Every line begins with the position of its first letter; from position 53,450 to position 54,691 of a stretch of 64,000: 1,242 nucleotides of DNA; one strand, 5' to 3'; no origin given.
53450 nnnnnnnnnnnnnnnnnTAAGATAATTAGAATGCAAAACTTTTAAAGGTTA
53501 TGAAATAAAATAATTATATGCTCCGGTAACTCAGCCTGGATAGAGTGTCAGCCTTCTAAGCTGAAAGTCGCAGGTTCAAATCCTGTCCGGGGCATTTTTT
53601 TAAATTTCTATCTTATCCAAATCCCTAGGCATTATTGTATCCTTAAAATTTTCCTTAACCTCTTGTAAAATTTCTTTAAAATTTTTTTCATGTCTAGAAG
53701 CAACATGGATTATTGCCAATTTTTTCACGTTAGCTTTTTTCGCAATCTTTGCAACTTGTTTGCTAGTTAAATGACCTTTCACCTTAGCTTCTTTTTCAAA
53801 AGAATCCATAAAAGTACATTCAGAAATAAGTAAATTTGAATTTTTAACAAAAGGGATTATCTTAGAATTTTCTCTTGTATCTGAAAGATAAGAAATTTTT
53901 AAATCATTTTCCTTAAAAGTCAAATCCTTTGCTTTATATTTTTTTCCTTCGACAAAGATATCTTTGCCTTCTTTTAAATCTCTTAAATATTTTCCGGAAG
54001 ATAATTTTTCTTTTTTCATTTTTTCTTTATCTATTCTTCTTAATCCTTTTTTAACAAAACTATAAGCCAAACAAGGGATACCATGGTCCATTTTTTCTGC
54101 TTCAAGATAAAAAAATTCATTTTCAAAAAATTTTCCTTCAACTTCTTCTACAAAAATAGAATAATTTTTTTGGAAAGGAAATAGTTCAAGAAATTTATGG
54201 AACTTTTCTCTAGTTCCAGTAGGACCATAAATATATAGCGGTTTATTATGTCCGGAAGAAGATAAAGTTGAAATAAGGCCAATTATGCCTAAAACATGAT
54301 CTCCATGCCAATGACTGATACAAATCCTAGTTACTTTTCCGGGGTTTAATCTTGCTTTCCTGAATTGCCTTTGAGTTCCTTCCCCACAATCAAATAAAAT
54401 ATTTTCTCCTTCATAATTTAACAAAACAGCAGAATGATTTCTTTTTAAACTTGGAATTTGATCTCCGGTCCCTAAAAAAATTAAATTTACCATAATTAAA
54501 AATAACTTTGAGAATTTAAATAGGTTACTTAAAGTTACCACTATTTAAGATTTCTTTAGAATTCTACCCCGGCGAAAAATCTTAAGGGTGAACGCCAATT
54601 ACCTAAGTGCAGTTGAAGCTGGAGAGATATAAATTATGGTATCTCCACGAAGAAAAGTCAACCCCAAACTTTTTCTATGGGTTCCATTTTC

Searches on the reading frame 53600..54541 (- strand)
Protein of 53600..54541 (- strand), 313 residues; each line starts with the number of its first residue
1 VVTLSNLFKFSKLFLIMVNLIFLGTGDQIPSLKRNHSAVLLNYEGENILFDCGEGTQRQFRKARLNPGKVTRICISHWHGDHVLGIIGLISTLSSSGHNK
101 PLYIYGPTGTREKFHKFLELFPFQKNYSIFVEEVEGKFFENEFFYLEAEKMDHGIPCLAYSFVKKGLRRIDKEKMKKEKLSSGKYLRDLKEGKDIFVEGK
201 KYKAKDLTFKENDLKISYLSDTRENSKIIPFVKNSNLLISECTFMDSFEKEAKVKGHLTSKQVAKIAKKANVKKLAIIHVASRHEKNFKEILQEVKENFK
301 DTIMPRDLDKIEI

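Call 31: search_protein_families(library=ncbifam, proteins=[window:53600-54541:-], max_evalue=0.001)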
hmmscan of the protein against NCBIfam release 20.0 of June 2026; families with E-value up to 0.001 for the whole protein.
window:53600-54541:- (313 aa): 15 families
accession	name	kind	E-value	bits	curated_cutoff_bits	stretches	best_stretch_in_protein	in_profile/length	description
TIGR02651.1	RNase_Z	equivalog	4.3e-92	308.4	292.95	1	20-313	2-302/302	ribonuclease Z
NF000801.0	PRK00055.1-3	equivalog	8.8e-89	297.6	252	1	17-313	1-303/307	ribonuclease Z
NF000800.0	PRK00055.1-1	equivalog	2.9e-57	194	398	1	19-311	2-303/305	ribonuclease Z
NF000805.0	PRK00055.2-3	equivalog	2.7e-53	181.2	416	1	18-313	4-300/307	ribonuclease Z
NF000804.0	PRK00055.2-1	equivalog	4.9e-50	170.4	402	1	18-308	4-294/306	ribonuclease Z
TIGR02649.1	true_RNase_BN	exception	2.3e-44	151.7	563.7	1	20-308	2-299/304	ribonuclease BN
NF002558.0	PRK02126.1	subfamily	8.7e-37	126.9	315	2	131-304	140-337/345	ribonuclease Z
NF041257.1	GntH_guanitoxin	equivalog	9.5e-18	64.2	333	1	20-113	15-112/374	guanitoxin biosynthesis MBL fold metallo-hydrolase GntH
NF041851.1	cyc_nuc_deg_phdiest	equivalog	1.5e-15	57.3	400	2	215-303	157-242/253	cyclic nucleotide-degrading phosphodiesterase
TIGR02650.1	RNase_Z_T_toga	equivalog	5.6e-14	52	507.05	1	39-302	12-266/277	ribonuclease Z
NF000806.0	PRK00055.2-4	equivalog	3.1e-11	43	363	1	17-129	1-116/280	ribonuclease Z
TIGR03307.1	PhnP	equivalog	2.4e-07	30.4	272.25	1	30-131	31-125/249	phosphonate metabolism protein PhnP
NF038231.1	MBL_Geo_Pelo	equivalog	4e-05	23.3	360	1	32-115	30-109/250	GPMC system MBL fold metallohydrolase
NF002553.0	PRK02113.1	equivalog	0.00031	20.3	386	0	33-118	32-111/252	MBL fold metallo-hydrolase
NF047979.1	lactonase_AidB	equivalog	0.00043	19.6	360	1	58-87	82-111/271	AidB family quorum-quenching N-acyl homoserine lactonase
